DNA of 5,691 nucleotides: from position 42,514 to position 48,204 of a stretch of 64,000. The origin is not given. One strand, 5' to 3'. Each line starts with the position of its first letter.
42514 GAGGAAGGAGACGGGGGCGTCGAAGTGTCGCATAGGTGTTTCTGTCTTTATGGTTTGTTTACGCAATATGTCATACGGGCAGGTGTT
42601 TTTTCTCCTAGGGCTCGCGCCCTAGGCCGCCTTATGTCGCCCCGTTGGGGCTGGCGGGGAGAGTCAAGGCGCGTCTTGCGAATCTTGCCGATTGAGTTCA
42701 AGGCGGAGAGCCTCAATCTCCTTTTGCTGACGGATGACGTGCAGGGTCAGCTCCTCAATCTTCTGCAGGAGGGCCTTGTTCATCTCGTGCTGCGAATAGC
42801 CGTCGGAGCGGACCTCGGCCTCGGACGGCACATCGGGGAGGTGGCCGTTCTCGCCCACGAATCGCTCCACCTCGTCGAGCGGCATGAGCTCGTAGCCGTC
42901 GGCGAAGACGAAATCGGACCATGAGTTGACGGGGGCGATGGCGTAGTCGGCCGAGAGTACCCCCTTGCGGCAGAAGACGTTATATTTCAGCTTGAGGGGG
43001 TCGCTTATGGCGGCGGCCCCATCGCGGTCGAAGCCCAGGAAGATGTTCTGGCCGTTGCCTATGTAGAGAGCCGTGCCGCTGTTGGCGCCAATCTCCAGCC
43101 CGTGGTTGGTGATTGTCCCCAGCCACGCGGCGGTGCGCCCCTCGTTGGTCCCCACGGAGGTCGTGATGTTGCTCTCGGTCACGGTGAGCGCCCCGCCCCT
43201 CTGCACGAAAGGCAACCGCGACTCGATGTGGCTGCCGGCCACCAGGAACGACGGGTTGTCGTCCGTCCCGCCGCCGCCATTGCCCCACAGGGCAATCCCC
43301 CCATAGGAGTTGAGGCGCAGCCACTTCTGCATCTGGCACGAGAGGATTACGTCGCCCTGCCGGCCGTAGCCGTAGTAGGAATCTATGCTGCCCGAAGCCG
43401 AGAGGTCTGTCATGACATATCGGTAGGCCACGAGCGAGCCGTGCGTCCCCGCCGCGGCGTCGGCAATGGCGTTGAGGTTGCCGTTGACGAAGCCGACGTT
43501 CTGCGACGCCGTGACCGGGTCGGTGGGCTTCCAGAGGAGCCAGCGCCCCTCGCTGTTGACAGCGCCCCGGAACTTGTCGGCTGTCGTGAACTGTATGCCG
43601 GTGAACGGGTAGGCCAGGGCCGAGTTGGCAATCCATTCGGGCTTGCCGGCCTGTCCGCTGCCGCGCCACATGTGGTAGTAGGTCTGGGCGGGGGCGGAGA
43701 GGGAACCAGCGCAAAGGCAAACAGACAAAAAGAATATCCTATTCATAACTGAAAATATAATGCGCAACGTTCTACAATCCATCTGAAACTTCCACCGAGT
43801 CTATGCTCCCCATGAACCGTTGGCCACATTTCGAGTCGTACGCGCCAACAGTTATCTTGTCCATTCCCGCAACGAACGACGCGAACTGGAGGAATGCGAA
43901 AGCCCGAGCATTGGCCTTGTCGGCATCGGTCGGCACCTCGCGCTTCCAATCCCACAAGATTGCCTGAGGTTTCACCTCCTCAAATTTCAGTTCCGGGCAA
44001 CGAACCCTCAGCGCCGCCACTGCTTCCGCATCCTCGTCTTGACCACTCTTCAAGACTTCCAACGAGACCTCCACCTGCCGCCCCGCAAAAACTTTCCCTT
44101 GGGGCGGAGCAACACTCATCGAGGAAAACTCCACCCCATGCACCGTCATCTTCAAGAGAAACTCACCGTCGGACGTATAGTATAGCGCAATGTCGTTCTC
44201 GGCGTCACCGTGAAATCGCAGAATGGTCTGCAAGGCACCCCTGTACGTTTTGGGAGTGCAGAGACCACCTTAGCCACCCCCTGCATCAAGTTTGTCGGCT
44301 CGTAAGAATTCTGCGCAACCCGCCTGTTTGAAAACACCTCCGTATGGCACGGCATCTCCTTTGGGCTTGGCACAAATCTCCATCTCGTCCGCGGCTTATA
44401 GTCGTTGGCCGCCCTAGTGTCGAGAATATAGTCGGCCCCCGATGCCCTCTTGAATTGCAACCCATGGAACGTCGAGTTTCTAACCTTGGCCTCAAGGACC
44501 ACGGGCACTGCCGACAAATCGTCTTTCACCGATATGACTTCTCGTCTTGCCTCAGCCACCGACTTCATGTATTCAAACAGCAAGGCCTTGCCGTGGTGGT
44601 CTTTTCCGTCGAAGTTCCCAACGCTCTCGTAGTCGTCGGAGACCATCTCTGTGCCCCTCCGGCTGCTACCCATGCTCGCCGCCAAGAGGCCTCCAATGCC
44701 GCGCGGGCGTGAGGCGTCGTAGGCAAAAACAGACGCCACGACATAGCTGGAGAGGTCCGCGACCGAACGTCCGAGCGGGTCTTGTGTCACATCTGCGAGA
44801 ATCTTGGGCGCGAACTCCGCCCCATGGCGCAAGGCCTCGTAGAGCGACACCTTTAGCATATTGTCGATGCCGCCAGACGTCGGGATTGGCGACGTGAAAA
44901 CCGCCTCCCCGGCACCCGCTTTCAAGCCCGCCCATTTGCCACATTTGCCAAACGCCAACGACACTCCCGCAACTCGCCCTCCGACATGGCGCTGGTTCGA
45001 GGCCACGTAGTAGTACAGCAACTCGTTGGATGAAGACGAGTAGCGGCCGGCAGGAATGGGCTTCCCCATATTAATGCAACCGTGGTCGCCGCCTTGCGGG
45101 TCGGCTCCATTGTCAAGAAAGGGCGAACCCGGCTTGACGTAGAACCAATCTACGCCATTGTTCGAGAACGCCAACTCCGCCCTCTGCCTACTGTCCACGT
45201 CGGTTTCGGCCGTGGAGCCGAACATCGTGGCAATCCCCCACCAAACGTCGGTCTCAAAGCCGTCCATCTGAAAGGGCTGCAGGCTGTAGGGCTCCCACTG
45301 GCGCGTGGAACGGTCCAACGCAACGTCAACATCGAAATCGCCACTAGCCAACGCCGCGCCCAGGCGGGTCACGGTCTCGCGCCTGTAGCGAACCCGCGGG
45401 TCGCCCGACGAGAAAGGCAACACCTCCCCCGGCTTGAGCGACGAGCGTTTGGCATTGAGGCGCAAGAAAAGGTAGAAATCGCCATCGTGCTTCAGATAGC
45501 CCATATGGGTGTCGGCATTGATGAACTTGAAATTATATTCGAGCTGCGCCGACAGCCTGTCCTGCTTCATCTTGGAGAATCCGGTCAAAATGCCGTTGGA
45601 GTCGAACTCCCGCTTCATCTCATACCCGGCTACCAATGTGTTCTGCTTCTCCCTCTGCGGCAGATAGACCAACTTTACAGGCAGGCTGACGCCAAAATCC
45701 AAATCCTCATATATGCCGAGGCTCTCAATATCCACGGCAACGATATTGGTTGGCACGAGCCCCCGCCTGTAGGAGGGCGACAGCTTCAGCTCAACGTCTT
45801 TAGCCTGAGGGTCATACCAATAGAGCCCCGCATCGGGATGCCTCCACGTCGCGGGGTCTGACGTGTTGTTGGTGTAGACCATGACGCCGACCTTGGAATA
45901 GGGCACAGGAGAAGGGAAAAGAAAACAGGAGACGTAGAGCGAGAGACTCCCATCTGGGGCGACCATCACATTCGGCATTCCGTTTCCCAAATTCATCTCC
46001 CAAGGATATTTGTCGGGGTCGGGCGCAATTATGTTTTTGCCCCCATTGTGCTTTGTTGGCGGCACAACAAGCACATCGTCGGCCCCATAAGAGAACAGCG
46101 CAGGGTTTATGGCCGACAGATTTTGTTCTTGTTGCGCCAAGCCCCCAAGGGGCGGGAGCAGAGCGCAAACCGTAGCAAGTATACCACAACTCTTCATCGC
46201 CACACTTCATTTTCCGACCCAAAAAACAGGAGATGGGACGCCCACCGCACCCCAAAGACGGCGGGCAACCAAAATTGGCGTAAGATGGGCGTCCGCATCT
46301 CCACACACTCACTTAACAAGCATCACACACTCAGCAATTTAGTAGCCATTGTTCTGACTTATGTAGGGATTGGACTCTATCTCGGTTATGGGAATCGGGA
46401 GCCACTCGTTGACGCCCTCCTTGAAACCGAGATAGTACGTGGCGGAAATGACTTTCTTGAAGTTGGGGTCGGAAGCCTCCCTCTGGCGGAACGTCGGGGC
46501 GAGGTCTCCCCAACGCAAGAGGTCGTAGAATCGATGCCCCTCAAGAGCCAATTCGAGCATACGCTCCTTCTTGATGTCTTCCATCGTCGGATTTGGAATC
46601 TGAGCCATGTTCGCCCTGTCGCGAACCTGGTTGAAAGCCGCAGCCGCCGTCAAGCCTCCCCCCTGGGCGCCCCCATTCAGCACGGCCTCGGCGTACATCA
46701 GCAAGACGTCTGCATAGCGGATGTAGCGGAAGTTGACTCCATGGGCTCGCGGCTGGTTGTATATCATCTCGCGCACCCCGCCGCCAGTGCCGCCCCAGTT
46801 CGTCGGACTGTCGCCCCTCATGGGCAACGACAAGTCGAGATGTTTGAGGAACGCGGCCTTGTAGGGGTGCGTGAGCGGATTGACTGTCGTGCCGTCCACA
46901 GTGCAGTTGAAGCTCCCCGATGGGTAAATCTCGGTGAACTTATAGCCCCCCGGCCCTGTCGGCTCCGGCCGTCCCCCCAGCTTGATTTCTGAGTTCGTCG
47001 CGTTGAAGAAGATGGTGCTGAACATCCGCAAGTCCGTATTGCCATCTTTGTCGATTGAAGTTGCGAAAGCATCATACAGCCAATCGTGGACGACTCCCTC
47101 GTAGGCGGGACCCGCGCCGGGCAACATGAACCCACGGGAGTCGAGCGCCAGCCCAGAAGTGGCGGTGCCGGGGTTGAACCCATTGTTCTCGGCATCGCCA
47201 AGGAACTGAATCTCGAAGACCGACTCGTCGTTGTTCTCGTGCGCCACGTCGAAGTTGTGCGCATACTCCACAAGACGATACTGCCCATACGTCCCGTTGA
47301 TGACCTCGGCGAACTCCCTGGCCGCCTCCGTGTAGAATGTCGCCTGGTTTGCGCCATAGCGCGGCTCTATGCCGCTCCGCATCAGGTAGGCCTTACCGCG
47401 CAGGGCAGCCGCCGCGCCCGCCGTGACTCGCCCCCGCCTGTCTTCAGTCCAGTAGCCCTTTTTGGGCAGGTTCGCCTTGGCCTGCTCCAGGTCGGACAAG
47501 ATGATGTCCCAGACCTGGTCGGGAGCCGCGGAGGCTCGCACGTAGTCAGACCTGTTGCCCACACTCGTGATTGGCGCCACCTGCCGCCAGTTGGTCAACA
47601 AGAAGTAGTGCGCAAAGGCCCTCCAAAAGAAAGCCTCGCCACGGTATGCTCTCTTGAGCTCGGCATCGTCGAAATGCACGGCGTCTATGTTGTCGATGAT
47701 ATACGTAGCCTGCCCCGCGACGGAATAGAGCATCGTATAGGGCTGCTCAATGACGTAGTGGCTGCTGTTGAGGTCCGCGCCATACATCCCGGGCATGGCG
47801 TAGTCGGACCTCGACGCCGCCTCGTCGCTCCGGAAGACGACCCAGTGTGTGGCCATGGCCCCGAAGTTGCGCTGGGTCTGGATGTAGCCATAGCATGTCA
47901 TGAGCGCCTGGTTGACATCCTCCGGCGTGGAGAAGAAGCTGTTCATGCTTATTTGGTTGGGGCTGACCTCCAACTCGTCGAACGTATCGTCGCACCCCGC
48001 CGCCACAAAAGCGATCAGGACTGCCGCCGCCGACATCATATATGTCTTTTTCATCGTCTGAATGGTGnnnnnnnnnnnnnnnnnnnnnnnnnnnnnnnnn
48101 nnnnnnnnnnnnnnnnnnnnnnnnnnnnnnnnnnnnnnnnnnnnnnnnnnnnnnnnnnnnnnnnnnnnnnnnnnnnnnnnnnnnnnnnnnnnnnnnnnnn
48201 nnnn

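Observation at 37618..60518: Tandem SusC/SusD modules whose cargo is only unassigned beta-propeller, LamG and coiled-coil proteins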

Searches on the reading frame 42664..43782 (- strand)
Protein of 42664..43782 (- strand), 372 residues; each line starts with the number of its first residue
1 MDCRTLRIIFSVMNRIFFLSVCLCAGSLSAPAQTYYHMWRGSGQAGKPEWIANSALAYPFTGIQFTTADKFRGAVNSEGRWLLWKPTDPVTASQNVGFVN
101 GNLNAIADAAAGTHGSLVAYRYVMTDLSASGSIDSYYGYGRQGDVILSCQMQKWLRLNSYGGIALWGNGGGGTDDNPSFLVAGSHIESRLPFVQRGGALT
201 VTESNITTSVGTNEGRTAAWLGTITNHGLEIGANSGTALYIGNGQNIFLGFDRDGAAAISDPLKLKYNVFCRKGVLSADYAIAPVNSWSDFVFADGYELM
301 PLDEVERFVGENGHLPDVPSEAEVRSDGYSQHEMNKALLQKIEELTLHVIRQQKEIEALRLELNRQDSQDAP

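Call 4: search_protein_families(library=pfam, proteins=[window:42664-43782:-], max_evalue=0.01)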
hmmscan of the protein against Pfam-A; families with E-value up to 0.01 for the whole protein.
window:42664-43782:- (372 aa): 0 families

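Call 6: search_protein_families(library=ncbifam, proteins=[window:42664-43782:-], max_evalue=1)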
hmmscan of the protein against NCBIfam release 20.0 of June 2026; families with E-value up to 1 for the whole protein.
window:42664-43782:- (372 aa): 0 families

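Call 28: search_solved_structures(query=window:42664-43782:-, max_evalue=10)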
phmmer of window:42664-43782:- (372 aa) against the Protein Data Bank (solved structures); distinct sequences matched with E-value up to 10: 1.
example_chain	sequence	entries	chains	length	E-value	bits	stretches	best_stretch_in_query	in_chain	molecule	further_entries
2vf1_A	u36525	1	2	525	0.67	12.3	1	73-115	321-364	CAPSID PROTEIN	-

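Call 29: search_protein_families(library=phrogs, proteins=[window:42664-43782:-], max_evalue=0.1)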
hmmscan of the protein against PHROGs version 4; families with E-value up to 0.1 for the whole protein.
window:42664-43782:- (372 aa): 0 families

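Call 65: search_solved_structures(query=A4, max_evalue=10, show_alignments=1)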
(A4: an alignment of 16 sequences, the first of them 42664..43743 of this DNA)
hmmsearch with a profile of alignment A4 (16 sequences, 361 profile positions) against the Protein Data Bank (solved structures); distinct sequences matched with E-value up to 10: 1.
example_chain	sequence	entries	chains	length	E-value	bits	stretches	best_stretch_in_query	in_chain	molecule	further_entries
9d5n_CH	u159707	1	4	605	0.26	13.9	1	159-242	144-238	Cilia- and flagella-associated protein 52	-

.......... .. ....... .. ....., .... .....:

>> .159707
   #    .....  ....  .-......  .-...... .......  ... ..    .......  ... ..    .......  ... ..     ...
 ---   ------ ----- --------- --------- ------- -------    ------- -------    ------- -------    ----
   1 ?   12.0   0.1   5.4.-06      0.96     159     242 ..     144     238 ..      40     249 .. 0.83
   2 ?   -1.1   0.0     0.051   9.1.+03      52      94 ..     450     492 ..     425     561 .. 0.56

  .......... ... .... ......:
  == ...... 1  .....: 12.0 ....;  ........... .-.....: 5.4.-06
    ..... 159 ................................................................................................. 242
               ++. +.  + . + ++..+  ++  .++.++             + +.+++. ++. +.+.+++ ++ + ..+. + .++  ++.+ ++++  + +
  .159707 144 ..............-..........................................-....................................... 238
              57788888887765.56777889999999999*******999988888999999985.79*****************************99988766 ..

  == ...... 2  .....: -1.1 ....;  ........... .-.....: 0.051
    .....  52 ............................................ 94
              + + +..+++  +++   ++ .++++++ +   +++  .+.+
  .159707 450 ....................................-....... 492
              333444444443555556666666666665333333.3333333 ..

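Call 66: search_protein_families(library=pfam, alignment_id=A4, max_evalue=1)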
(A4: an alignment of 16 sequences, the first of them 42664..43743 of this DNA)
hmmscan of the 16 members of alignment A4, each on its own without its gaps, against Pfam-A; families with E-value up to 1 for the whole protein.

A. member 1, window:42664-43743:- (359 aa): 0 families

B. families by the number of members that match (of 16 scanned): 9 families
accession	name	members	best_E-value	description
PF04102.17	SlyX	2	0.024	SlyX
PF22323.1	Aq_1974-like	1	0.016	Uncharacterised protein aq_1974-like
PF14289.11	DUF4369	1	0.021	Domain of unknown function (DUF4369)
PF14856.11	Hce2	1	0.024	Pathogen effector; putative necrosis-inducing factor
PF07342.17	TscT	1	0.032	TscT toxin protein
PF12866.13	DUF3823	1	0.041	Protein of unknown function (DUF3823) N-terminal domain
PF22644.2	BsNagA_N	1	0.051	BsNagA composite domain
PF06698.16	DUF1192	1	0.15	Protein of unknown function (DUF1192)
PF16808.10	PKcGMP_CC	1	0.73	Coiled-coil N-terminus of cGMP-dependent protein kinase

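Call 102: search_protein_families(library=pfam, proteins=[window:42664-43746:-], max_evalue=10)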
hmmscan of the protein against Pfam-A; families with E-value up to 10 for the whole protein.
window:42664-43746:- (360 aa): 0 families

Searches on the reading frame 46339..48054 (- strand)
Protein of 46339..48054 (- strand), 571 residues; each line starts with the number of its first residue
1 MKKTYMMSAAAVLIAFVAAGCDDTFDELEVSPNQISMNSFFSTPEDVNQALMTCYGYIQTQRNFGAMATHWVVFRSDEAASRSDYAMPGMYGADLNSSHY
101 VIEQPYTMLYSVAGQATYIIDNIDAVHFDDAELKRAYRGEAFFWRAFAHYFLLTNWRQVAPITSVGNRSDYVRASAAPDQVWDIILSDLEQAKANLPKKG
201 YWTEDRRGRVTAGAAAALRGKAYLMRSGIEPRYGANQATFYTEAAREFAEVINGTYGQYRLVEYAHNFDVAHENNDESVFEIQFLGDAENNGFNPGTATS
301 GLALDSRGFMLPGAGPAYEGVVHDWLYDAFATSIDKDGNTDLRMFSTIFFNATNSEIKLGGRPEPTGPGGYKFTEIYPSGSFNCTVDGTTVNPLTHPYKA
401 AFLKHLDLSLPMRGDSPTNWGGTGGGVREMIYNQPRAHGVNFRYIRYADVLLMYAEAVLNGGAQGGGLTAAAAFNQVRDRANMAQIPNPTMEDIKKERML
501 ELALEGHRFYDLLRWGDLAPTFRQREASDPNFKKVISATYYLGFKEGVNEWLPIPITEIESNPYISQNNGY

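Call 5: search_protein_families(library=pfam, proteins=[window:46339-48054:-], max_evalue=0.01)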
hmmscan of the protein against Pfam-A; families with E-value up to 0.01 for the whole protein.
window:46339-48054:- (571 aa): 2 families
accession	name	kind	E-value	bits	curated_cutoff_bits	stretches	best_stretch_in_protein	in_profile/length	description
PF07980.17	SusD_RagB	-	1.2e-40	140.5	23.1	1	277-571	2-297/297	SusD family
PF14322.12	SusD-like_3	-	4.7e-16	60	27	1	28-224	3-191/191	Starch-binding associating with outer membrane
